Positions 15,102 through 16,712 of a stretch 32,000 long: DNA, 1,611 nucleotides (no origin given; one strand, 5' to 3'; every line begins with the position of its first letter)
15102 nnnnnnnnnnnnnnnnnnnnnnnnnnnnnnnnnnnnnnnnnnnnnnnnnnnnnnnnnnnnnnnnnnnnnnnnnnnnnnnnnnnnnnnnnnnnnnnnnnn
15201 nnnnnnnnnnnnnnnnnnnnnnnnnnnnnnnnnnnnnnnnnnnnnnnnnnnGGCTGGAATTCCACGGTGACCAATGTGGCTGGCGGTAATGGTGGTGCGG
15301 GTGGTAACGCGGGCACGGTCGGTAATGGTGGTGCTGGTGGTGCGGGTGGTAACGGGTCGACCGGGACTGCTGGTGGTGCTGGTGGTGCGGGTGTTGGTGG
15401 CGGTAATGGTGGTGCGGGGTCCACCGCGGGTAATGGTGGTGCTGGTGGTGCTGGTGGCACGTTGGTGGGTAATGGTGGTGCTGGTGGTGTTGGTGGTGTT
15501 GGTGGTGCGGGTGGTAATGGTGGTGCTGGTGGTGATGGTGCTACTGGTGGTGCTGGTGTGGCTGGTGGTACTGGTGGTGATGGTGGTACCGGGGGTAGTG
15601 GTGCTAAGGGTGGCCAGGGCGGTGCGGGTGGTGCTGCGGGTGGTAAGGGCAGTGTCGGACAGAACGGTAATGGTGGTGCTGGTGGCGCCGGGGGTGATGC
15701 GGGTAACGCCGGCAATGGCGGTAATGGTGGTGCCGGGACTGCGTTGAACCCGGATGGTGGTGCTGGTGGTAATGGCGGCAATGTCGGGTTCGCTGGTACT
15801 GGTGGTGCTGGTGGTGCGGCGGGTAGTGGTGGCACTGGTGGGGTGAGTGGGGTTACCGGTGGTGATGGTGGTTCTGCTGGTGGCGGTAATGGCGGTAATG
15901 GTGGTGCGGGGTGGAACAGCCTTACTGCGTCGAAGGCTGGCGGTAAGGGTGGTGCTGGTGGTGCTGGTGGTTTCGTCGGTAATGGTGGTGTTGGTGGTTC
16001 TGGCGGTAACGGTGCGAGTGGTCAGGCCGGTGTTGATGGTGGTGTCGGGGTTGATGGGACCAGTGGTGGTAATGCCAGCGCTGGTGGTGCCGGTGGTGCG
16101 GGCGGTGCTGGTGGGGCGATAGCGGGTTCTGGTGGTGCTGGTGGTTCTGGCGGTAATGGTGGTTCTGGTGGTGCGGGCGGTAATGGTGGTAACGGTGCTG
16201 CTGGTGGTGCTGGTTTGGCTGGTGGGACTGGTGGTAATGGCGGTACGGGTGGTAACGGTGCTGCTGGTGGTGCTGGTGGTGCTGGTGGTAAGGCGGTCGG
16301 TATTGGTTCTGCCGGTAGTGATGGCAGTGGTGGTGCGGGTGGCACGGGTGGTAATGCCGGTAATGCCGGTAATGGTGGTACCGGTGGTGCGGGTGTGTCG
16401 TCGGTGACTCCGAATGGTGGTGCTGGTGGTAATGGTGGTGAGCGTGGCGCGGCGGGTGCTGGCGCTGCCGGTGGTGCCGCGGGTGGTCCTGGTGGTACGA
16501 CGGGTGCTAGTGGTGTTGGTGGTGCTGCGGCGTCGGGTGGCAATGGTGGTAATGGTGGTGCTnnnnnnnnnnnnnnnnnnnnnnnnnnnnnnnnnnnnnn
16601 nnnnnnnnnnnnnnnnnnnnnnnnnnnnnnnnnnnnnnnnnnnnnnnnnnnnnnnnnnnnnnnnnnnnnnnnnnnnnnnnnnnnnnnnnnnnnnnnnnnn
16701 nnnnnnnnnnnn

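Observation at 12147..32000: Two essentially identical direct copies (at least 7.4 kb visible each) of a giant glycine-rich gene, separated by IS debris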

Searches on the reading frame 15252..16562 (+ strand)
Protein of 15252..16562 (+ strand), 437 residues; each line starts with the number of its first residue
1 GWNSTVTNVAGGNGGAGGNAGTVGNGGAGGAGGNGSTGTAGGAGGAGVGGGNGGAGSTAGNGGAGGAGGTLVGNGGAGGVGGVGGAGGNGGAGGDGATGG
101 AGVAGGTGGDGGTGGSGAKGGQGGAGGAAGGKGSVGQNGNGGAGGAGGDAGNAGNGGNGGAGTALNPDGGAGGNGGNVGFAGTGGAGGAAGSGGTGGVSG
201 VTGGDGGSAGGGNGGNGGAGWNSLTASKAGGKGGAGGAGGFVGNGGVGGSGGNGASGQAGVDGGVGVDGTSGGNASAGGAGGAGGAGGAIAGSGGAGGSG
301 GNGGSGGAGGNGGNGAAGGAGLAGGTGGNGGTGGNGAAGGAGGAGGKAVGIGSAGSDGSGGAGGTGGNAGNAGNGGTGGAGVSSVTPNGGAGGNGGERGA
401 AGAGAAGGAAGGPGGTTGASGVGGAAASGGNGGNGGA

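Call 81: predict_structure(alignment_id=A2)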
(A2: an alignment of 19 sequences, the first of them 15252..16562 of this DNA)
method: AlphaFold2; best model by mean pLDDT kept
length: 437 residues; sequences in the alignment: 19
mean_pLDDT: 59.6   pTM: 0.41
mean pLDDT of the five models: 59.6, 57.7, 57.3, 52.3, 49.7
residues with pLDDT >= 90: 1; 70-90: 183; 50-70: 79; < 50: 174
segments of 3 or more residues with pLDDT < 50: 41-51, 150-209, 258-272, 334-338, 349-356, 367-437
pLDDT, mean of each block of 10 residues (from residue 1): 81 87 87 73 42 67 88 86 79 82 80 77 75 62 65 38 35 26 34 30 47 76 76 79 79 65 41 65 75 75 58 56 57 49 53 48 48 44 44 42 40 36 33 28
secondary structure, 60 per line:
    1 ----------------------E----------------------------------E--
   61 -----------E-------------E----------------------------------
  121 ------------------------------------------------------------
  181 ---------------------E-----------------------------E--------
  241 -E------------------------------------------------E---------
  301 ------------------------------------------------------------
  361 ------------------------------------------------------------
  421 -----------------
elements in order:

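Call 83: fold_search(model_id=the predicted structure, library=pdb)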
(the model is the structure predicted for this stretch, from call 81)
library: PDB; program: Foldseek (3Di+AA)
matches with E <= 10: 4; with E <= 0.001: 2
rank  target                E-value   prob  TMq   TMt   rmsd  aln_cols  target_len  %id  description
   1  7jjv_B                1.5e-04  0.98  0.12  0.30  12.5       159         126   33  Crystal waters on the nine polyproline type II helical bundle springtail antifreeze protein from Granisotoma rainieri  (released 2021-01-27)
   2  7jjv_A                5.7e-04  1.00  0.16  0.44   6.4       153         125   36  Crystal waters on the nine polyproline type II helical bundle springtail antifreeze protein from Granisotoma rainieri  (released 2021-01-27)
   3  3bog_A                8.3e-01  0.10  0.09  0.35  14.3       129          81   29  Snow Flea Antifreeze Protein Quasi-racemate (released 2008-09-23)
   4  2pne                  2.2e+00  0.07  0.09  0.32   8.3        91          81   34  Crystal Structure of the Snow Flea Antifreeze Protein (released 2008-04-29)
